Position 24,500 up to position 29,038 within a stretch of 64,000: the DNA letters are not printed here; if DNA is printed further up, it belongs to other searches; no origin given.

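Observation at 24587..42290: Tandem array of four independently transcribed ~1400-aa dockerin-bearing double beta-helix paralogues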

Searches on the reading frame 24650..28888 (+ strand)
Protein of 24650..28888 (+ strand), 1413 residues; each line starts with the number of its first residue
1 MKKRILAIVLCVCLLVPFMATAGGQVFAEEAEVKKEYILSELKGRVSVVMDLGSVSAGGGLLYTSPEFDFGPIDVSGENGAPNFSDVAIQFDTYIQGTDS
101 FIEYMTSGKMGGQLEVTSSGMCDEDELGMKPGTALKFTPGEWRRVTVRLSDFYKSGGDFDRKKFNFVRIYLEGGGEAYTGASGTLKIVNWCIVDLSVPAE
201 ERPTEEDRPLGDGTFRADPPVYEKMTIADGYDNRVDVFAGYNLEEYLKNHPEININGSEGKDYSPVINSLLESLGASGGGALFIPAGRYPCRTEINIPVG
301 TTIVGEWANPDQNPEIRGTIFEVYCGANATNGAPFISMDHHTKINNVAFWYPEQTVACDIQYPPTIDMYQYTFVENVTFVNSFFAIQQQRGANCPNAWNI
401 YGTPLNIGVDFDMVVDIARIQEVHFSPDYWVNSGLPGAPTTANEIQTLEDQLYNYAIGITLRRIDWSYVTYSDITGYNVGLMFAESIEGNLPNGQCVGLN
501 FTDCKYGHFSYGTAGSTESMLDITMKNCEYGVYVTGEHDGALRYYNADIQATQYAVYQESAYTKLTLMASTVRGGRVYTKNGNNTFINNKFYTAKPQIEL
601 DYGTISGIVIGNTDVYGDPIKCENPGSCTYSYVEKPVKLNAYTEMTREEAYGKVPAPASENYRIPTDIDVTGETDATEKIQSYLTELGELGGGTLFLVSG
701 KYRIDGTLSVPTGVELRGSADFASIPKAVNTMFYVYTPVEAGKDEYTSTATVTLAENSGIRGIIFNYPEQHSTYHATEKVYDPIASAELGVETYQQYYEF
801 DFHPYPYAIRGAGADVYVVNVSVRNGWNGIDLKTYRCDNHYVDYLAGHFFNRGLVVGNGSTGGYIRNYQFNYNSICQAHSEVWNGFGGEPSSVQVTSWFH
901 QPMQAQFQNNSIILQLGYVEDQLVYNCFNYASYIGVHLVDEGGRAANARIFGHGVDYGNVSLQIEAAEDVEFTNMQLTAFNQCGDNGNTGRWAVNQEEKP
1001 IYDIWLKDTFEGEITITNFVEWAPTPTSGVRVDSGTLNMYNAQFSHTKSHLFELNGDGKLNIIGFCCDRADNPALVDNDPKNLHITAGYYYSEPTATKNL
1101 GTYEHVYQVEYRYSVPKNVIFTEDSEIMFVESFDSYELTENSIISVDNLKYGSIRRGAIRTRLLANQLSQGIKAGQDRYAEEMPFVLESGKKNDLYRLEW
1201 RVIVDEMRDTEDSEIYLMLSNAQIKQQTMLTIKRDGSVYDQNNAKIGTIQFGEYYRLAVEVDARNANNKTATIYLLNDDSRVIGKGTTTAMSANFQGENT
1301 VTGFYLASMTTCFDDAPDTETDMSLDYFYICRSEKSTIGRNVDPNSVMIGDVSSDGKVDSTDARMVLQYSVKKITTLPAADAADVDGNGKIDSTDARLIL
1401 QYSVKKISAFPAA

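Call 7: search_protein_families(library=pfam, proteins=[window:24650-28888:+], max_evalue=0.1)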
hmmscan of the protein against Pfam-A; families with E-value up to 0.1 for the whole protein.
window:24650-28888:+ (1413 aa): 3 families
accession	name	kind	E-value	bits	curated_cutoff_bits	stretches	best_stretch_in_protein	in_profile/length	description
PF00404.24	Dockerin_1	-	1.6e-10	41.4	22.9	1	1350-1401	2-54/57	Dockerin type I domain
PF12708.12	Pect-lyase_RHGA_epim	-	5.7e-08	33.3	27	2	255-478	9-207/213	Rhamnogalacturonase A/epimerase, pectate lyase-like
PF18329.7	SGBP_B_XBD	-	0.011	16.3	26.4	1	81-193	74-185/186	Surface glycan-binding protein B xyloglucan binding domain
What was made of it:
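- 28685..28882 (+): Gene 1 type I dockerin: two F-hand repeats, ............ and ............, each followed by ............. Pfam PF00404 at 41.4 bits against a cut-off of 22.9 (call 7).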

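Call 9: search_solved_structures(query=window:24650-28888:+, max_evalue=1, show_alignments=2)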
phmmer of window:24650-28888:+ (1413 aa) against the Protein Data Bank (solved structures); distinct sequences matched with E-value up to 1: 18.
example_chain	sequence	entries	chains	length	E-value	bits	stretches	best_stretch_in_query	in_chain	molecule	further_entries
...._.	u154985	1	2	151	2.2e-08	35.4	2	1346-1404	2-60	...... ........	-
8x3a_A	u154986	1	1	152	2.2e-08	35.4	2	1346-1404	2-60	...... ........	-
4cj0_A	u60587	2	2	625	2.8e-08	35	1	1339-1411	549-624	ENDOGLUCANASE D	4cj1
1clc_A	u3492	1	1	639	2.9e-08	35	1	1339-1411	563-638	ENDOGLUCANASE CELD; EC: 3.2.1.4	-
4fl4_A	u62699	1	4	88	3.8e-08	34.6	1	1349-1411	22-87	Glycoside hydrolase family 9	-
1daq_A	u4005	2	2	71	1.6e-06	29.2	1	1347-1411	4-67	ENDOGLUCANASE SS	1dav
2mte_A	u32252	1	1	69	1.7e-06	29.2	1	1348-1411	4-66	Cellulose 1,4-beta-cellobiosidase (reducing end) CelS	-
4uyq_B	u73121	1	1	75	2e-06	28.9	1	1348-1412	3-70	Cellulosomal scaffoldin adaptor protein B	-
4uyp_B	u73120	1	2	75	2e-06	28.9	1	1348-1412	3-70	Cellulosomal scaffoldin adaptor protein B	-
1ohz_B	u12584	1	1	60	4.3e-06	27.8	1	1349-1405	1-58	ENDO-1,4-BETA-XYLANASE Y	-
2ccl_B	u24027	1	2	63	5.7e-06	27.4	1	1347-1405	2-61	ENDO-1,4-BETA-XYLANASE Y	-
8zvk_A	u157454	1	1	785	1.2e-05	26.3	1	1338-1410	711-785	AaBgIC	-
4dh2_B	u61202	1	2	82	0.0019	19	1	1345-1411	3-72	Dockerin type 1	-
6kg9_A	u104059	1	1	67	0.035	14.8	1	1346-1399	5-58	And cellulose-binding endoglucanase family 9 CelL ortholog dockerin domain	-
2y3n_B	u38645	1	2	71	0.04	14.6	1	1349-1409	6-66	CELLULOSOMAL FAMILY-48 PROCESSIVE GLYCOSIDE HYDROLASE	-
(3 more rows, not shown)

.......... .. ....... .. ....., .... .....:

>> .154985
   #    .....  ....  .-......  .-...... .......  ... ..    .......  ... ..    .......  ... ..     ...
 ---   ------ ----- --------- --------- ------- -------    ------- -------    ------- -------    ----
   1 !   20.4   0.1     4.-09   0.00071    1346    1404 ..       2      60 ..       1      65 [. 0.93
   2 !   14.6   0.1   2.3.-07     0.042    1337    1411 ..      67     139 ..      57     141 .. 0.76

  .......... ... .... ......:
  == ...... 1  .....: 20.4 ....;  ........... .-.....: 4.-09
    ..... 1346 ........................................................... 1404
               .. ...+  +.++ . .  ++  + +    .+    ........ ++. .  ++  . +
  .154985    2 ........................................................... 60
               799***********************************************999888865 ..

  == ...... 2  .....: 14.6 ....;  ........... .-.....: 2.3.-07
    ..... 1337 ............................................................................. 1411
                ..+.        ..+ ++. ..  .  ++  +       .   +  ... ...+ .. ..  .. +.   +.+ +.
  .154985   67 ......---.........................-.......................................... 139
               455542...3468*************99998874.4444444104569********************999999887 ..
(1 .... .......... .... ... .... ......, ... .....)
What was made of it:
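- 28685..28882 (+): PDB dockerin hits (call 9).
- On Type I dockerin (PF00404): PDB dockerins are hit at E about 1e-8 (call 9).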

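Call 10: search_protein_families(library=ncbifam, proteins=[window:24650-28888:+], max_evalue=0.1)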
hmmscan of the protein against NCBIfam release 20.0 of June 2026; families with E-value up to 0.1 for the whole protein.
window:24650-28888:+ (1413 aa): 1 family
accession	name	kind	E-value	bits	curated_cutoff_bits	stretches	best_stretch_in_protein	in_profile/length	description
NF051861.1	PolglcturonPglBAgro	equivalog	0.064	12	600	0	673-721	8-55/437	polygalacturonase PglB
